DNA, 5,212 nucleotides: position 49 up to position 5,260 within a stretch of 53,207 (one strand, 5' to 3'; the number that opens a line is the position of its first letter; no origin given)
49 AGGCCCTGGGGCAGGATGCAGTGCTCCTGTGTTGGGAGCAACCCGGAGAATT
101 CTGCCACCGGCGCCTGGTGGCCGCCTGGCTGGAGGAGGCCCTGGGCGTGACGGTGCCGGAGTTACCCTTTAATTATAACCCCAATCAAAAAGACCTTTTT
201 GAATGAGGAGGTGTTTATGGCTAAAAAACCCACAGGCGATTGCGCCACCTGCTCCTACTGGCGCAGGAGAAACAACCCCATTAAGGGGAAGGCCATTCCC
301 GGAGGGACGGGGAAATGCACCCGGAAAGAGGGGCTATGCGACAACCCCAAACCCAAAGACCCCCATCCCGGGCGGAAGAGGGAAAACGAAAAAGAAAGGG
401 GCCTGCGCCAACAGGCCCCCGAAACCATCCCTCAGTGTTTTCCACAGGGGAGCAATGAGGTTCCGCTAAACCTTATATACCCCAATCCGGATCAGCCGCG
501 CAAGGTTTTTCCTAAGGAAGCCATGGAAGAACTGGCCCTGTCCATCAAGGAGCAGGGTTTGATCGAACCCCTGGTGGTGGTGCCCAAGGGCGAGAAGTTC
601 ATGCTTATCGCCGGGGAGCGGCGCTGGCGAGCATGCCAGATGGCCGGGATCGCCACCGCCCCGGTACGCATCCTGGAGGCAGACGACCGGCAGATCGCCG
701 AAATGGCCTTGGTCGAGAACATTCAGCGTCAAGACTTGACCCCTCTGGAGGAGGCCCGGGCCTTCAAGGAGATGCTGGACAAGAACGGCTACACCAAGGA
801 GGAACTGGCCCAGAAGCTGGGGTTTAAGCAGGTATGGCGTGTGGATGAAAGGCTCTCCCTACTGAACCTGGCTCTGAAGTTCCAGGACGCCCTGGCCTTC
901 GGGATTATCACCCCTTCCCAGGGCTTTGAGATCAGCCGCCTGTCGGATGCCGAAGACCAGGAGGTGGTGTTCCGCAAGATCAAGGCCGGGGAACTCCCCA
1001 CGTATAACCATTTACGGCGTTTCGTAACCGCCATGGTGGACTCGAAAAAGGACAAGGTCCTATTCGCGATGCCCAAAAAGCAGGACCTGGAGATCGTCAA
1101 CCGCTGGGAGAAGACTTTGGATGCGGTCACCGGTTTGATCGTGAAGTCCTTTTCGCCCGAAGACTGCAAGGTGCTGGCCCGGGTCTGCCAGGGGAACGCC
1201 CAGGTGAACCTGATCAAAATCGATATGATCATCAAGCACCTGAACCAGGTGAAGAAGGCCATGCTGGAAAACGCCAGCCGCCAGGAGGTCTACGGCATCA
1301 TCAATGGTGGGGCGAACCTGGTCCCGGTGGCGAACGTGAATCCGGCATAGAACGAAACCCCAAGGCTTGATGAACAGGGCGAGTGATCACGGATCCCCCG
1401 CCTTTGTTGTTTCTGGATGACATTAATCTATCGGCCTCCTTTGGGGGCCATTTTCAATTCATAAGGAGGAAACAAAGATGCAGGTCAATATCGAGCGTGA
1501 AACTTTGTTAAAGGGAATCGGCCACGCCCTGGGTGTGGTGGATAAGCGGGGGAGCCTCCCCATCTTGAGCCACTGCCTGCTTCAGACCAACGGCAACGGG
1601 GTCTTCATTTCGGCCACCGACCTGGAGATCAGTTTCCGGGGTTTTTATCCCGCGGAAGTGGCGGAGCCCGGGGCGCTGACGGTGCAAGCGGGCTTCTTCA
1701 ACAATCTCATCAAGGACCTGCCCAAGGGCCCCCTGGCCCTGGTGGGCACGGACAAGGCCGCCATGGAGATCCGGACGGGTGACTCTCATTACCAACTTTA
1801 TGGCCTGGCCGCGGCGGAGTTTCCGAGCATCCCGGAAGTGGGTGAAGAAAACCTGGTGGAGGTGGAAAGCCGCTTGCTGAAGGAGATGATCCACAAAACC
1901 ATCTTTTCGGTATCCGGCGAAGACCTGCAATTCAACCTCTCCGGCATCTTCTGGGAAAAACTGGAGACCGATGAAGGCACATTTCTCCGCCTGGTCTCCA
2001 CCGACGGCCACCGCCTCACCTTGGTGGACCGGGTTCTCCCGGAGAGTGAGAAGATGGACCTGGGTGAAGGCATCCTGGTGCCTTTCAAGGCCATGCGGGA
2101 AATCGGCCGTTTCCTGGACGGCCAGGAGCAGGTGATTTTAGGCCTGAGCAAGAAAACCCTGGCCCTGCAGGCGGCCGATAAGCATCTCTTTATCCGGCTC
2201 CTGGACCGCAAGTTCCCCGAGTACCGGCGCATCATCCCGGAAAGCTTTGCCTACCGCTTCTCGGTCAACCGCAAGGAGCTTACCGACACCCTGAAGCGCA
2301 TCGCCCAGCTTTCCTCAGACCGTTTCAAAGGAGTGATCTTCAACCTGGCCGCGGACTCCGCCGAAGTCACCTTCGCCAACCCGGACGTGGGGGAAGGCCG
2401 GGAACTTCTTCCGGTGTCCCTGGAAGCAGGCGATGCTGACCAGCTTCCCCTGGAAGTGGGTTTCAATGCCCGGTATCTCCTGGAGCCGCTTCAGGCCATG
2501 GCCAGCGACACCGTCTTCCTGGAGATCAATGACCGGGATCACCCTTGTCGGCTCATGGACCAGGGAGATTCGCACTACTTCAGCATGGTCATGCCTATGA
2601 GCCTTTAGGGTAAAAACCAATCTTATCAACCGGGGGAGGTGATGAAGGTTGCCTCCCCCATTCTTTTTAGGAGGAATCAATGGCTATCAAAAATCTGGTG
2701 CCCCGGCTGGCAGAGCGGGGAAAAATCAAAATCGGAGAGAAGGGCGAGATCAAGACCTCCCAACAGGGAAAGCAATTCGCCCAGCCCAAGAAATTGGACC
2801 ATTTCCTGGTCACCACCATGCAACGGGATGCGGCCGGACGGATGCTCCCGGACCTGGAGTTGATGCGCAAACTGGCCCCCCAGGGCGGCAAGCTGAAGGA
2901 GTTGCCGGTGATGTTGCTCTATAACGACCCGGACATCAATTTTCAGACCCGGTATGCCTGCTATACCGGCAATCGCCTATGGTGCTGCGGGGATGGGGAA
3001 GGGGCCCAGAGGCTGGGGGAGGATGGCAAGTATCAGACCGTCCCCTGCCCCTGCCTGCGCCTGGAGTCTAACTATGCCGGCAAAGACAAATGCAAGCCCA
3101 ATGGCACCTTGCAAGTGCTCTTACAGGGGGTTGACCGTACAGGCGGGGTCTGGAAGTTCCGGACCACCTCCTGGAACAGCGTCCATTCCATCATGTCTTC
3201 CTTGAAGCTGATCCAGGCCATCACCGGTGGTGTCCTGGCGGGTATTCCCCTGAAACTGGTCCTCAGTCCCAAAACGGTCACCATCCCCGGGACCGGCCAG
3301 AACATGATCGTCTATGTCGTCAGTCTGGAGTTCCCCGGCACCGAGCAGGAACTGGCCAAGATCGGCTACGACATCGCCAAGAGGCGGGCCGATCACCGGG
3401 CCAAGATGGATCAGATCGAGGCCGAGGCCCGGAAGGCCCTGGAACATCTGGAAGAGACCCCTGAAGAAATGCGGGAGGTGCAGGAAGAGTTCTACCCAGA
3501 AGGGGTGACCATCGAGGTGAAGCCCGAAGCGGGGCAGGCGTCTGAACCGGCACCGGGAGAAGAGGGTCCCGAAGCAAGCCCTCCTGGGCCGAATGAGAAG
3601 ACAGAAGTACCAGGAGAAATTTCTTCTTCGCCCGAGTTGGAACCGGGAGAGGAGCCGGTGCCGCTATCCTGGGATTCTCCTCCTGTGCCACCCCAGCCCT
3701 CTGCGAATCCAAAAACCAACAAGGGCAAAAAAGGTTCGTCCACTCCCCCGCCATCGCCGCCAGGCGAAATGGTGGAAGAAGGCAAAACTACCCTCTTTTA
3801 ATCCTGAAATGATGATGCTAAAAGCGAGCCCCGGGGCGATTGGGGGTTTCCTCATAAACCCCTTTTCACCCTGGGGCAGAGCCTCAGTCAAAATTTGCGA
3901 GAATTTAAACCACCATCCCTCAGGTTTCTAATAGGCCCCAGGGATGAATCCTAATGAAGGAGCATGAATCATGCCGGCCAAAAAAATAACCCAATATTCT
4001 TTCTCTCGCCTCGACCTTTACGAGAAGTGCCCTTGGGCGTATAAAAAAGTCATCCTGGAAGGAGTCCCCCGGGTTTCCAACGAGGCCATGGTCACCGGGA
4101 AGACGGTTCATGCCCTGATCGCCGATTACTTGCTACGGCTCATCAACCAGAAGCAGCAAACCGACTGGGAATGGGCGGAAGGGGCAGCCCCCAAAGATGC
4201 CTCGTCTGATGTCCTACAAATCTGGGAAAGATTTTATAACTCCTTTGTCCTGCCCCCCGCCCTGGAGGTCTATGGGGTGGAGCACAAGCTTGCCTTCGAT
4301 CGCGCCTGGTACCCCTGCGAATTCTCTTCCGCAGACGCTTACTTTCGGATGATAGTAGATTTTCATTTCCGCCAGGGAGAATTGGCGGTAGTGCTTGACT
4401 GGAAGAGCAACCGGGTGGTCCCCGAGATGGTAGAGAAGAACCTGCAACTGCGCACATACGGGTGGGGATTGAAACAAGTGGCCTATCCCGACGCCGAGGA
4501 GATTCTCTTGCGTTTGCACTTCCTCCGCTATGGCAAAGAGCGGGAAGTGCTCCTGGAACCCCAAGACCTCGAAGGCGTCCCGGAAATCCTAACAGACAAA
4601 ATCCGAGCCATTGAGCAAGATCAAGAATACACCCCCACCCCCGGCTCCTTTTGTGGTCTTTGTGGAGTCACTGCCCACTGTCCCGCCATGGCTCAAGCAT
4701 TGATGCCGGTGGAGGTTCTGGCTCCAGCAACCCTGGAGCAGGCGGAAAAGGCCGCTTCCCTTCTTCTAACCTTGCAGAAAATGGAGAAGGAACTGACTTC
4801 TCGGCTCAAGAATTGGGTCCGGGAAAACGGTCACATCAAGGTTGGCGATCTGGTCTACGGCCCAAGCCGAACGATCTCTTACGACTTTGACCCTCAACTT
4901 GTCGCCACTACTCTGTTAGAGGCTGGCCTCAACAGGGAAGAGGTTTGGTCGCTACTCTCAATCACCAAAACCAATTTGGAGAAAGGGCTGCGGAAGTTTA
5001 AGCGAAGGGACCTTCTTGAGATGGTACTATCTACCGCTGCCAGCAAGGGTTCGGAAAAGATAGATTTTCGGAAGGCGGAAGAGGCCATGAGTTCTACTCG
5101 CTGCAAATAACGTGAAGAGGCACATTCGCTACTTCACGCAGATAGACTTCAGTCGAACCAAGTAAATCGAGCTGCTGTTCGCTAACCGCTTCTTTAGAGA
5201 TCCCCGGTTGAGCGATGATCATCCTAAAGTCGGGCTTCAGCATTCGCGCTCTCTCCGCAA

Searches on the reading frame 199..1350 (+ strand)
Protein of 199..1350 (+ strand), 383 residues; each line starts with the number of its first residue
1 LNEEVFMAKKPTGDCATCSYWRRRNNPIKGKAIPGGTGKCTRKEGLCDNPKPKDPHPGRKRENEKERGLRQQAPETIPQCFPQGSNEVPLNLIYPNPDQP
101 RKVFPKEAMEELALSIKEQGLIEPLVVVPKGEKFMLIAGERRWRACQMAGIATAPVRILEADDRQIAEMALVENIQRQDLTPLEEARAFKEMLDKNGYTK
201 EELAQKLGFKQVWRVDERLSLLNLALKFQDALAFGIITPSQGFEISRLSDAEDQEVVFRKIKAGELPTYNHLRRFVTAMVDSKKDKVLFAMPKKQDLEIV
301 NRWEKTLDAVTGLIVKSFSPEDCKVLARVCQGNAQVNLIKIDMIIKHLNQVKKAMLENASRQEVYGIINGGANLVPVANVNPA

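Call 49: search_protein_families(library=pfam, proteins=[window:199-1350:+], max_evalue=0.001)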
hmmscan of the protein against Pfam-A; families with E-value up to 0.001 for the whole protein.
window:199-1350:+ (383 aa): 2 families
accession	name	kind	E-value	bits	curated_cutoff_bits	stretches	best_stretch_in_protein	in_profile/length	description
PF02195.25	ParB_N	-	9.1e-28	96.6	26.3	1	86-176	4-95/95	ParB N-terminal domain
PF17762.8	HTH_ParB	-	2.2e-14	53.8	22.6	1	178-266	1-88/102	ParB HTH domain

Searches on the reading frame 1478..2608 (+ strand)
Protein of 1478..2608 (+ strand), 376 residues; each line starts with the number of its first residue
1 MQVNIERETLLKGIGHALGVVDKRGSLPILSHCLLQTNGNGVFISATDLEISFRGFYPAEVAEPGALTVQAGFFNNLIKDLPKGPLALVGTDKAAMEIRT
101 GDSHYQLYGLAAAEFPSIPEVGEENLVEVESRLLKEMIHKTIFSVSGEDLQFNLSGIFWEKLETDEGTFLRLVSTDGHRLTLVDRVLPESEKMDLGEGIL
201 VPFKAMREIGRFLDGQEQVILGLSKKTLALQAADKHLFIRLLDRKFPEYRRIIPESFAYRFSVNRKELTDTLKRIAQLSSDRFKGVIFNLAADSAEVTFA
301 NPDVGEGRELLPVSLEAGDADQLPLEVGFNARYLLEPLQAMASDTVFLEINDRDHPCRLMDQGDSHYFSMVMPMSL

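Call 49: search_protein_families(library=pfam, proteins=[window:1478-2608:+], max_evalue=0.001)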
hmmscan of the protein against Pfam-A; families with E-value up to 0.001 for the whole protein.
window:1478-2608:+ (376 aa): 3 families
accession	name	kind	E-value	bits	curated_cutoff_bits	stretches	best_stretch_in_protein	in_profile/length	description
PF00712.24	DNA_pol3_beta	-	1.3e-25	90.3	24.4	1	1-119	1-120/120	DNA polymerase III beta subunit, N-terminal domain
PF02767.21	DNA_pol3_beta_2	-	1.5e-19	70.8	27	1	129-248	2-116/116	DNA polymerase III beta subunit, central domain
PF02768.20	DNA_pol3_beta_3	-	1.6e-17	63.8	27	1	250-374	1-120/121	DNA polymerase III beta subunit, C-terminal domain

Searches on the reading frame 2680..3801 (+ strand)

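Call 49: search_protein_families(library=pfam, proteins=[window:2680-3801:+], max_evalue=0.001)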
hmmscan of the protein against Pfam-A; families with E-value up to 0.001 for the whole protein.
window:2680-3801:+ (373 aa): 1 family
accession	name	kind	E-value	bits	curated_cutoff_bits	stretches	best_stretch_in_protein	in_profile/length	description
PF18897.5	Gp3-like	-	2e-44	152.2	23.6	1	14-218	2-190/191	Recombination directionality factor-like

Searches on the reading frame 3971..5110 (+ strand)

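Call 49: search_protein_families(library=pfam, proteins=[window:3971-5110:+], max_evalue=0.001)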
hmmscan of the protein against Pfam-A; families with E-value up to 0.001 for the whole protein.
window:3971-5110:+ (379 aa): 2 families
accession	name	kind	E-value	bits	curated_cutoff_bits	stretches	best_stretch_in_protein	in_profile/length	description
PF12705.13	PDDEXK_1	-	1.8e-18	67.8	22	1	9-238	2-247/247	PD-(D/E)XK nuclease superfamily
PF10926.14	DUF2800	-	3.6e-11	43.3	21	1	9-356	4-354/368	Protein of unknown function (DUF2800)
